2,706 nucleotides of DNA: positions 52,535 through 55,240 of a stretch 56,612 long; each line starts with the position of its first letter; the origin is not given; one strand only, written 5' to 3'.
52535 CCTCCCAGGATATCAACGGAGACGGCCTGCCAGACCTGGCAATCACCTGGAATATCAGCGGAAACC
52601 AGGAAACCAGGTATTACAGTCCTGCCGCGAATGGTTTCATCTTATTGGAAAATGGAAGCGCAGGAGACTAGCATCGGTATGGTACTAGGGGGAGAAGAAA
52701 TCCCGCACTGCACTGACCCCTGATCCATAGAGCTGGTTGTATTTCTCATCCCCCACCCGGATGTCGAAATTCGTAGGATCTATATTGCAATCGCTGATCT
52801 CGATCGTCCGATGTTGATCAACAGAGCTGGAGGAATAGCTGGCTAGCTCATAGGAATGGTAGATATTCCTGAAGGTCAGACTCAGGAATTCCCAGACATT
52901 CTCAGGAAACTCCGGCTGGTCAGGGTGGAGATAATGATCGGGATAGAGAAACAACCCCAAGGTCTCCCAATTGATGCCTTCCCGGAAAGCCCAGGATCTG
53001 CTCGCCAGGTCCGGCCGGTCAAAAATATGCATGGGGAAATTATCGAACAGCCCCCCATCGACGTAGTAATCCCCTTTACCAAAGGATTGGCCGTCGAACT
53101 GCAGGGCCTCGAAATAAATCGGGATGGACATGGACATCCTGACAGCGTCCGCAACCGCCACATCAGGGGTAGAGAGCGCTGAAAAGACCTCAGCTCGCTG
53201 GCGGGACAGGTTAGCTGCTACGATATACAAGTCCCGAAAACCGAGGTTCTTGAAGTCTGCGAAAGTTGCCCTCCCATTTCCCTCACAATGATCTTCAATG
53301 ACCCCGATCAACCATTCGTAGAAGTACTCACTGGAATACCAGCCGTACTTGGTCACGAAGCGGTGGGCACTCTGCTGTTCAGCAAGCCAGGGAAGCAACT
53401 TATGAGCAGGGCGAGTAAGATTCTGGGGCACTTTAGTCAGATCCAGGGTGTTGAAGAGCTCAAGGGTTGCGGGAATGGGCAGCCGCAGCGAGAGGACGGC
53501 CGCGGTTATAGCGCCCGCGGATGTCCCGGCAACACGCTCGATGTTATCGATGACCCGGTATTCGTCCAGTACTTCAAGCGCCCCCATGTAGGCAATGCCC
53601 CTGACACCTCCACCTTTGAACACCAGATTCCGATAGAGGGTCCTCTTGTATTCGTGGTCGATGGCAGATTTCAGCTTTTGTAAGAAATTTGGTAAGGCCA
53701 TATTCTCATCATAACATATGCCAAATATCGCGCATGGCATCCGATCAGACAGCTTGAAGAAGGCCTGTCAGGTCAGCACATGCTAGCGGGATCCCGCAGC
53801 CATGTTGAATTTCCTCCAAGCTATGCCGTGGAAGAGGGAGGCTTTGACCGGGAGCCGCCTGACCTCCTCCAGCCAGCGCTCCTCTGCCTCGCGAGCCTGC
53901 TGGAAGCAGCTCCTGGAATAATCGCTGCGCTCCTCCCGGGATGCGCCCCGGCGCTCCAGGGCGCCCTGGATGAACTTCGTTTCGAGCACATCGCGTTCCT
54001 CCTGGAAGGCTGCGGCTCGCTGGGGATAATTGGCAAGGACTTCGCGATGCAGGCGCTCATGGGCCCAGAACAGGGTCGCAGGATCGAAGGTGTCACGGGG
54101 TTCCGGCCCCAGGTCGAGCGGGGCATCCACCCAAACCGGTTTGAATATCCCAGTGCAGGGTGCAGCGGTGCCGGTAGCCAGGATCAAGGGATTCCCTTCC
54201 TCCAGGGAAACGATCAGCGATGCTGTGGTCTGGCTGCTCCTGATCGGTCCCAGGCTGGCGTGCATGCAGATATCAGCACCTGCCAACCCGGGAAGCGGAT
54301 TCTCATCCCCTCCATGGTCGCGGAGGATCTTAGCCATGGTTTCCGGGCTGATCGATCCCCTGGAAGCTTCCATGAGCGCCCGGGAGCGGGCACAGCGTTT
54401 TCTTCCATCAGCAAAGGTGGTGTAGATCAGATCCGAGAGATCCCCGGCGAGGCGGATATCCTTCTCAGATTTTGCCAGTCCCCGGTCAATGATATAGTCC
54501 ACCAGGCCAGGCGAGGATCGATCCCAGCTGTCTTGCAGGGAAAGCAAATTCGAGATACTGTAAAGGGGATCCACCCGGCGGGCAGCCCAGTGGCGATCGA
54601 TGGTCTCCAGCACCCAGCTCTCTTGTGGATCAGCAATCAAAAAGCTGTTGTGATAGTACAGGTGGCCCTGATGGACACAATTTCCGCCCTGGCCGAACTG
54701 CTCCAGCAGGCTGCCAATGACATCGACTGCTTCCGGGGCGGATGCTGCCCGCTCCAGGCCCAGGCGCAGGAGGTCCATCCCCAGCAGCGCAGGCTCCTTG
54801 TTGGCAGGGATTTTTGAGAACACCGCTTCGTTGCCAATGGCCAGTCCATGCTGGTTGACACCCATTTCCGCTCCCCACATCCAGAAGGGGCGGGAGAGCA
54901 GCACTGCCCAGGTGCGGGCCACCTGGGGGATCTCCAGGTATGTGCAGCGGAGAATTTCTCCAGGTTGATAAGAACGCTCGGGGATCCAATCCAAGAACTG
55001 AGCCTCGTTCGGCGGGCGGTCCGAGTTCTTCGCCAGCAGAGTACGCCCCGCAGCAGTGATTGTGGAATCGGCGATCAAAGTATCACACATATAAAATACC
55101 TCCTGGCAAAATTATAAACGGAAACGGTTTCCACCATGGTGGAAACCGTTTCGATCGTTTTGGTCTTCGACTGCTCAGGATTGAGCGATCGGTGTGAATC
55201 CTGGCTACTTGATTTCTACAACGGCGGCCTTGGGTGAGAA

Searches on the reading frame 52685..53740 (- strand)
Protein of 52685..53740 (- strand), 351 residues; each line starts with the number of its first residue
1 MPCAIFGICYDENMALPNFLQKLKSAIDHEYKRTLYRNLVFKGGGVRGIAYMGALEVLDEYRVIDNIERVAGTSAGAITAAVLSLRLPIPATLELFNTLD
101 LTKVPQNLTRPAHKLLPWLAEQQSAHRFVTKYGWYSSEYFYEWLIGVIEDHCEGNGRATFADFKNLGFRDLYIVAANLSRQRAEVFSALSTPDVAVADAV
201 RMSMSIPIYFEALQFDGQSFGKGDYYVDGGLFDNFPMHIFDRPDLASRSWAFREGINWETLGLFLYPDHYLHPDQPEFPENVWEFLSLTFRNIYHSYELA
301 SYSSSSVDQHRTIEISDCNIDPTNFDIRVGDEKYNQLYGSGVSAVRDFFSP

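Call 46: search_protein_families(library=pfam, proteins=[window:52685-53740:-], max_evalue=0.001)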
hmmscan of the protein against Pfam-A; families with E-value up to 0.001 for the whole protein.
window:52685-53740:- (351 aa): 1 family
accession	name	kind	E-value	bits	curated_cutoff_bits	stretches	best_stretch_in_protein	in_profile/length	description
PF01734.28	Patatin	-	2.4e-34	119.6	27.7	1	39-240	1-190/191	Patatin-like phospholipase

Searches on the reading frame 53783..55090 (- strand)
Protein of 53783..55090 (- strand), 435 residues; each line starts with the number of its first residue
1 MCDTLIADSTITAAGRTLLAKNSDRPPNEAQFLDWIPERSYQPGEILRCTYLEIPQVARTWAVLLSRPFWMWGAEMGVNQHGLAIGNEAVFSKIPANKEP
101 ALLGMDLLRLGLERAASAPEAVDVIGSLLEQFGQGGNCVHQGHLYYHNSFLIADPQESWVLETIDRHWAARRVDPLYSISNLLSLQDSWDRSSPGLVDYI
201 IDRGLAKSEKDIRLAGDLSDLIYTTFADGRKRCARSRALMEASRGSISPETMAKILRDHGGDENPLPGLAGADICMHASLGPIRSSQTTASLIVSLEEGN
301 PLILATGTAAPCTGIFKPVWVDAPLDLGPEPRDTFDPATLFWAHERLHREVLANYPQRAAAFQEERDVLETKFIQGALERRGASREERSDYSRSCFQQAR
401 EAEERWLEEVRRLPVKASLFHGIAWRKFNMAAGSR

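Call 46: search_protein_families(library=pfam, proteins=[window:53783-55090:-], max_evalue=0.001)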
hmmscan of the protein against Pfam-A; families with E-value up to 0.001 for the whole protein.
window:53783-55090:- (435 aa): 1 family
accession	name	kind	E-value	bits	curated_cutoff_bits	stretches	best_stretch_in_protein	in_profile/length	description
PF03577.20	Peptidase_C69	-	3.1e-09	36.7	23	1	86-179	98-183/402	Peptidase family C69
